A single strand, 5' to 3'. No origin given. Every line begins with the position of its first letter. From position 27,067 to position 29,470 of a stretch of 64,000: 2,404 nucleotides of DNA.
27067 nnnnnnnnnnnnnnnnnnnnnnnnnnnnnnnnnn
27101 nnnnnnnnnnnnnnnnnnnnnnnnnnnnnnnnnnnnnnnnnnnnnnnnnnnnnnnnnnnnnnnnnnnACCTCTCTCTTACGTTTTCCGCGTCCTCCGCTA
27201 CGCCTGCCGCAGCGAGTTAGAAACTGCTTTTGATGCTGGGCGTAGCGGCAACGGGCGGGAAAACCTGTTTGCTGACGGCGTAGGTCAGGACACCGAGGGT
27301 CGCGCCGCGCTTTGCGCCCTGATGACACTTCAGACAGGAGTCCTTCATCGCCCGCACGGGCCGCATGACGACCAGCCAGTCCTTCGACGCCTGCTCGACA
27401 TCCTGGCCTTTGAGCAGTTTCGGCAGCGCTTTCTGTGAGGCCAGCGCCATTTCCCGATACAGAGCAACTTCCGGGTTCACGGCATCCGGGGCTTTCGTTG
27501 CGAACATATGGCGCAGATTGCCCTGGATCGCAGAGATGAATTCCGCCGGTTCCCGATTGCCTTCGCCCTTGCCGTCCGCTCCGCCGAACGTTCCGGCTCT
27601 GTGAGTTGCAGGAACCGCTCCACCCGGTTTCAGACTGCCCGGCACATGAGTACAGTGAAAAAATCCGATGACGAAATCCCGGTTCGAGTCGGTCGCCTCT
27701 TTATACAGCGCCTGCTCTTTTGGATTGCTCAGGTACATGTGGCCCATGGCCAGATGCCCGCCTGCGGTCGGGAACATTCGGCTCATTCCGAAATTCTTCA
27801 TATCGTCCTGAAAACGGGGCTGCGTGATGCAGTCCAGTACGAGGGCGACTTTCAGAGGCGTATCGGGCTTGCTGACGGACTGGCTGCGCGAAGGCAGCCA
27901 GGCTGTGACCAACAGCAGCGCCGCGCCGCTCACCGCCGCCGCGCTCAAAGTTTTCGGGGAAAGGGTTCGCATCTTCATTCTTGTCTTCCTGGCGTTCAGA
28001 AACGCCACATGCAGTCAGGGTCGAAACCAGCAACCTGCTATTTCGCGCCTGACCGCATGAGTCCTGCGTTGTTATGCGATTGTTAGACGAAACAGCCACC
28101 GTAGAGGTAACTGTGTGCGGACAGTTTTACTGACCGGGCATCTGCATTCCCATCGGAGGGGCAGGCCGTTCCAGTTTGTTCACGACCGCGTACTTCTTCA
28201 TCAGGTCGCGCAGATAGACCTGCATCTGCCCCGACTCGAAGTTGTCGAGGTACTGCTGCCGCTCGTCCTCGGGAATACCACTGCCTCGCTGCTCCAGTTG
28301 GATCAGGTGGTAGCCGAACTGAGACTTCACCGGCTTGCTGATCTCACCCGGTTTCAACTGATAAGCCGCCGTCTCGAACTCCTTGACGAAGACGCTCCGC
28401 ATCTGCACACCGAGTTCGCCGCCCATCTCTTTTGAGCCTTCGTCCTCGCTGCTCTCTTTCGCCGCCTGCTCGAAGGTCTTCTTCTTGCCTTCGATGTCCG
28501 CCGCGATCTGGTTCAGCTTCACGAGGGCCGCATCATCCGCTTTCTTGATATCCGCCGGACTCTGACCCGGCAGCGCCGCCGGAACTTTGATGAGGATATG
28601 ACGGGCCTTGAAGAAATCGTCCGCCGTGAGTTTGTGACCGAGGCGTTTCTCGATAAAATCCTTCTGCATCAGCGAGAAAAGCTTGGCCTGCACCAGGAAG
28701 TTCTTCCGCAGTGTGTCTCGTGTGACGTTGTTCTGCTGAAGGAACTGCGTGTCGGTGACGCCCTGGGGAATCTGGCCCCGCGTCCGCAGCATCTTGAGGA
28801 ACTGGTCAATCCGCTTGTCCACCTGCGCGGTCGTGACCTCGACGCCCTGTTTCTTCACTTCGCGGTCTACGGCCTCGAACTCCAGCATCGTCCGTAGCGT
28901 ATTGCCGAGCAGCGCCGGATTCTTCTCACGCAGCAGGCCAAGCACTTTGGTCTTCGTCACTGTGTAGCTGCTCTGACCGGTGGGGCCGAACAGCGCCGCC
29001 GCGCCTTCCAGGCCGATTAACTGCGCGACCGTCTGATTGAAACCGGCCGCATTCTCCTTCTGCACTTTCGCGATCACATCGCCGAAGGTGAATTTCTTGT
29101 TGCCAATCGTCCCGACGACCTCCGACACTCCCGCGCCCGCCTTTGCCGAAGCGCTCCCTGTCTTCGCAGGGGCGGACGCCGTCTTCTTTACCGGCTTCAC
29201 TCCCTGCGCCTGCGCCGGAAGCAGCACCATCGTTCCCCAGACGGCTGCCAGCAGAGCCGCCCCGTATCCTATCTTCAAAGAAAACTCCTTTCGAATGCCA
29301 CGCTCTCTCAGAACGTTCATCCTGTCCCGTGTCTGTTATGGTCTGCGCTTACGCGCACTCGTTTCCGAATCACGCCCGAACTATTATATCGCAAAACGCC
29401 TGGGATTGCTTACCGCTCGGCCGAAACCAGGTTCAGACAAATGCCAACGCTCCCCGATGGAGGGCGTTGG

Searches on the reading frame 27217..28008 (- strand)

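Call 32: search_protein_families(library=pfam, proteins=[window:27217-28008:-])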
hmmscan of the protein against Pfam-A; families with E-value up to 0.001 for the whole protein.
window:27217-28008:- (263 aa): 1 family
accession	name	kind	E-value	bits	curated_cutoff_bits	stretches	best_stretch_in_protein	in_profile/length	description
PF11845.13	Tll0287-like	-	0.00029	21.7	24.1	1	192-230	75-109/144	Tll0287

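Call 56: search_protein_families(library=pfam, proteins=[window:27217-28008:-], max_evalue=5)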
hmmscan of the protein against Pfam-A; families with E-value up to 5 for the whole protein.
window:27217-28008:- (263 aa): 1 family
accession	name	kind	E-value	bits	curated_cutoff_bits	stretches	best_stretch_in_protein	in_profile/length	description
PF11845.13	Tll0287-like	-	0.00029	21.7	24.1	1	192-230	75-109/144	Tll0287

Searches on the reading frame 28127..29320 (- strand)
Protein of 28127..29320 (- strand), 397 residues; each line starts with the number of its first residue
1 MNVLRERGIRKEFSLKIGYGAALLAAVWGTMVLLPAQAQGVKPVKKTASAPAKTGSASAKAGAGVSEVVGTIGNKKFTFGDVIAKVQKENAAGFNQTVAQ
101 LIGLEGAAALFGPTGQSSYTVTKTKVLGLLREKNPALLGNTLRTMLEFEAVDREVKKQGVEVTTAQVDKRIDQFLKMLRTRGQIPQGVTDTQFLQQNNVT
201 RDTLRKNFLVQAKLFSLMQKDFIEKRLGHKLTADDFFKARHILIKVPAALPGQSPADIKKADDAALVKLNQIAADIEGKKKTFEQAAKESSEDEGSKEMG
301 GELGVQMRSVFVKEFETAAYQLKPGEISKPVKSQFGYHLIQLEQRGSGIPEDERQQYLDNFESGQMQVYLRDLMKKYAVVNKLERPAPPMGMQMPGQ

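Call 32: search_protein_families(library=pfam, proteins=[window:28127-29320:-])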
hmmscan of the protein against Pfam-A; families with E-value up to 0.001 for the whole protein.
window:28127-29320:- (397 aa): 3 families
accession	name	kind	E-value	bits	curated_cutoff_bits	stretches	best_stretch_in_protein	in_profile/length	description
PF13616.12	Rotamase_3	-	4.1e-24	85.8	22.5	1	227-344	6-114/116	PPIC-type PPIASE domain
PF00639.27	Rotamase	-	1.6e-23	83.9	21.7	1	241-343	1-96/97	PPIC-type PPIASE domain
PF13145.12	Rotamase_2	-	8.8e-09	36.7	27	1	253-345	27-108/121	PPIC-type PPIASE domain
